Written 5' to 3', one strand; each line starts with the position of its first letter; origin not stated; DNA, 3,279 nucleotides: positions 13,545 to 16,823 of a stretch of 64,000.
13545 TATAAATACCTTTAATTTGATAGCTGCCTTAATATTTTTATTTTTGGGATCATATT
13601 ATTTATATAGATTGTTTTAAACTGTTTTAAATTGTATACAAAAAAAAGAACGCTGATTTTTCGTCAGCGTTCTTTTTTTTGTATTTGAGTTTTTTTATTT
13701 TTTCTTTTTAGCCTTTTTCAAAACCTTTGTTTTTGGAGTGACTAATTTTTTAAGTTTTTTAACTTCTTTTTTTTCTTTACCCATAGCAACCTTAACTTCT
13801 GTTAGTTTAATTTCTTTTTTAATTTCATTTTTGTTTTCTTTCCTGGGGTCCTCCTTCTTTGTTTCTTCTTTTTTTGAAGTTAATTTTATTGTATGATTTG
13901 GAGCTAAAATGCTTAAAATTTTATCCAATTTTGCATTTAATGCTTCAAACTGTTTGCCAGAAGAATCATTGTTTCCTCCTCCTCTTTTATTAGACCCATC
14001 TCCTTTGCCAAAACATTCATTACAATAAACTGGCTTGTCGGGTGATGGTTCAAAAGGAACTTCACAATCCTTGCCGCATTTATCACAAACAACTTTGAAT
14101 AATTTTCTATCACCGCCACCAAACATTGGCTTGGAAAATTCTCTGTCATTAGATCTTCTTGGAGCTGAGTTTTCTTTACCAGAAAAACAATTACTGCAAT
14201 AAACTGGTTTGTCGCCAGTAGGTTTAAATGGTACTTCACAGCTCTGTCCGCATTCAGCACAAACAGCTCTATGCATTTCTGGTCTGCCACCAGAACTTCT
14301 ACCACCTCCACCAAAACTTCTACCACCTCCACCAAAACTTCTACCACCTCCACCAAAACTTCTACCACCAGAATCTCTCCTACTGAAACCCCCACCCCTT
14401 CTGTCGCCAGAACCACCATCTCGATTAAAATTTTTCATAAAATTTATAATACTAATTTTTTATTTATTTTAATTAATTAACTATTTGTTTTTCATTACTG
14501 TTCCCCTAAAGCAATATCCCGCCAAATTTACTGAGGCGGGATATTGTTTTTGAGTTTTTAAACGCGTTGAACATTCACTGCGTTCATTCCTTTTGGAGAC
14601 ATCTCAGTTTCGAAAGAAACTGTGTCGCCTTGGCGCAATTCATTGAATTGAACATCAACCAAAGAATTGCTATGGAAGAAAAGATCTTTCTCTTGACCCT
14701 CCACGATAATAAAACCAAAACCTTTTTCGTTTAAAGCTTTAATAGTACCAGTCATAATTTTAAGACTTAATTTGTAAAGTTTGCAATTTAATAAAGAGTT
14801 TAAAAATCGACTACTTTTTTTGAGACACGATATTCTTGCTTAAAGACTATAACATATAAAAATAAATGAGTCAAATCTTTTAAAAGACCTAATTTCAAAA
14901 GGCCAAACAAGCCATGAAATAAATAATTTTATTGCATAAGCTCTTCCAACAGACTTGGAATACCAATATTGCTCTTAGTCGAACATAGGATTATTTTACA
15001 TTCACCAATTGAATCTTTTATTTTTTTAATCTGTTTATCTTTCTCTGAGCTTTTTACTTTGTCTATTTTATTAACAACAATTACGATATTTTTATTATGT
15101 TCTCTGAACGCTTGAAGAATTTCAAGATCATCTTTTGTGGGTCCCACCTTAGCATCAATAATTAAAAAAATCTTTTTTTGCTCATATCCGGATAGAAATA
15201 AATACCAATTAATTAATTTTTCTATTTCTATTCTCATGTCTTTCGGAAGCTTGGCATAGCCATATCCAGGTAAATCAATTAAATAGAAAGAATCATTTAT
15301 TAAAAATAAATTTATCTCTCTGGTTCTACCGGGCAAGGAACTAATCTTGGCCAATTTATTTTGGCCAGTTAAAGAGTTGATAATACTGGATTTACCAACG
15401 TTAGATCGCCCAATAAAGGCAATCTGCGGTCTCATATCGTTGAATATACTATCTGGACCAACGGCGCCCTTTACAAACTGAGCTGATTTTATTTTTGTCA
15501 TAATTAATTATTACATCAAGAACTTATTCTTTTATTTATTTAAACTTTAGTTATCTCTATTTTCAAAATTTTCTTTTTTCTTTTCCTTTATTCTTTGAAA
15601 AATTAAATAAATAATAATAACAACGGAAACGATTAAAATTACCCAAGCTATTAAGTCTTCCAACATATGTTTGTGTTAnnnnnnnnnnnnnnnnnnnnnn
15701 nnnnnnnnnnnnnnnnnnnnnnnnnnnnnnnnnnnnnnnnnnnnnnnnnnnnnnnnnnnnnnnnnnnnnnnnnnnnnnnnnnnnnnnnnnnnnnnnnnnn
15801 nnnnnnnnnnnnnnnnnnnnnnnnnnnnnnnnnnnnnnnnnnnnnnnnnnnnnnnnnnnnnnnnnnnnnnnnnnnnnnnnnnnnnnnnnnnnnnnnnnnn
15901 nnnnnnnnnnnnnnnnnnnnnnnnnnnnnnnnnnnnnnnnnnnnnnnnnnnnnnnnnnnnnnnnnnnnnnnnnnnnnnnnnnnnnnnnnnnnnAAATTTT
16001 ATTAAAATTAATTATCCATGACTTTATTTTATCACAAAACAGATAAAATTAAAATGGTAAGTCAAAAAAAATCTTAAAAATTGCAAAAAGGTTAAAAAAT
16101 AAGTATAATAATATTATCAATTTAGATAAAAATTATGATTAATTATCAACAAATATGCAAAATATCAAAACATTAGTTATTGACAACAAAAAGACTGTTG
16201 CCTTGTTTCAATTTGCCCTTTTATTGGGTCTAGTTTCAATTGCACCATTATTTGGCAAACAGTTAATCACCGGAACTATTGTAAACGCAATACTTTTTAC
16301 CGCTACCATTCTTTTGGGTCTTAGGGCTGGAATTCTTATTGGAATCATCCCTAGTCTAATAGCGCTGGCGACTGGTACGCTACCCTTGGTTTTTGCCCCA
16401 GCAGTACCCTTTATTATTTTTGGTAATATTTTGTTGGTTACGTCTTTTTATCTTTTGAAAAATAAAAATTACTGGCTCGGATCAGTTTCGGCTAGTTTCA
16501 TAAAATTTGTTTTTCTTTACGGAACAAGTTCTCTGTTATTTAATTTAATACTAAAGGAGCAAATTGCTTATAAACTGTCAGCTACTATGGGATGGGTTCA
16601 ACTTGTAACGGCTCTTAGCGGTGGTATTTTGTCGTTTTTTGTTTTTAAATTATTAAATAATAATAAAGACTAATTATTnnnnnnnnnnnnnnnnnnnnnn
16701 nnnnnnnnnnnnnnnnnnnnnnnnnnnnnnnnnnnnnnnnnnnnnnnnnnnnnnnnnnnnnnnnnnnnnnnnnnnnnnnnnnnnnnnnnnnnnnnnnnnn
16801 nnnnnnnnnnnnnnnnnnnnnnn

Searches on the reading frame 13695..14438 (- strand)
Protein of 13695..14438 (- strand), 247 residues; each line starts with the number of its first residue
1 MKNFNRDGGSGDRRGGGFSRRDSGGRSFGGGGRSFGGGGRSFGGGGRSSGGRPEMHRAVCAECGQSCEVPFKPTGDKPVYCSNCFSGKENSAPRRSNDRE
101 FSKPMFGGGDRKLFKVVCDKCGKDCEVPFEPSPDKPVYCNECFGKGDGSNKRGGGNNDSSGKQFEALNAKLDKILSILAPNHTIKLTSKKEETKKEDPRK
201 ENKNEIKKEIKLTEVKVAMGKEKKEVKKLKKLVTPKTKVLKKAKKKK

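Call 77: search_protein_families(library=pfam, proteins=[window:13695-14438:-], max_evalue=0.00001)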
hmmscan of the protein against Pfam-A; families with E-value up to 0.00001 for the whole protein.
window:13695-14438:- (247 aa): 1 family
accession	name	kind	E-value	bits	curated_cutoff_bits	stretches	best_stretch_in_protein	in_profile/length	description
PF23477.1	zf_Tbcl_2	-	1.6e-33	114.5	27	2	54-87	2-35/37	Probable treble clef zinc finger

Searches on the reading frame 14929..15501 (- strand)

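Call 102: search_protein_families(library=pfam, proteins=[window:14929-15501:-], max_evalue=0.0001)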
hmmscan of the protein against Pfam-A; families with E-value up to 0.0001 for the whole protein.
window:14929-15501:- (190 aa): 6 families
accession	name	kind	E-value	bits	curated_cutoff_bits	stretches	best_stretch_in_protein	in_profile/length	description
PF01926.29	MMR_HSR1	-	5.2e-22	78.5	21.9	1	26-145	1-113/113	50S ribosome-binding GTPase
PF02421.24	FeoB_N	-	4.7e-17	62.4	27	1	26-187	2-155/156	Ferrous iron transport protein B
PF03193.22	RsgA_GTPase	-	2e-13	51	30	1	27-80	109-168/174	RsgA GTPase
PF00009.33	GTP_EFTU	-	8.3e-10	39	26.5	1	112-189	97-183/188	Elongation factor Tu GTP binding domain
PF00350.29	Dynamin_N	-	2.4e-06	28.1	27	0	27-51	1-25/168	Dynamin family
PF08477.19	Roc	-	5.9e-05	23.7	27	0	27-49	2-24/119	Ras of Complex, Roc, domain of DAPkinase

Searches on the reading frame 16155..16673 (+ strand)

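Call 102: search_protein_families(library=pfam, proteins=[window:16155-16673:+], max_evalue=0.0001)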
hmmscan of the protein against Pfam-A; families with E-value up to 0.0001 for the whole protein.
window:16155-16673:+ (172 aa): 1 family
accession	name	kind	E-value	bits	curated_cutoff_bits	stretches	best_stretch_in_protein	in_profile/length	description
PF12822.12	ECF_trnsprt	-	1.5e-07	32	30.7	1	20-167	6-168/169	ECF transporter, substrate-specific component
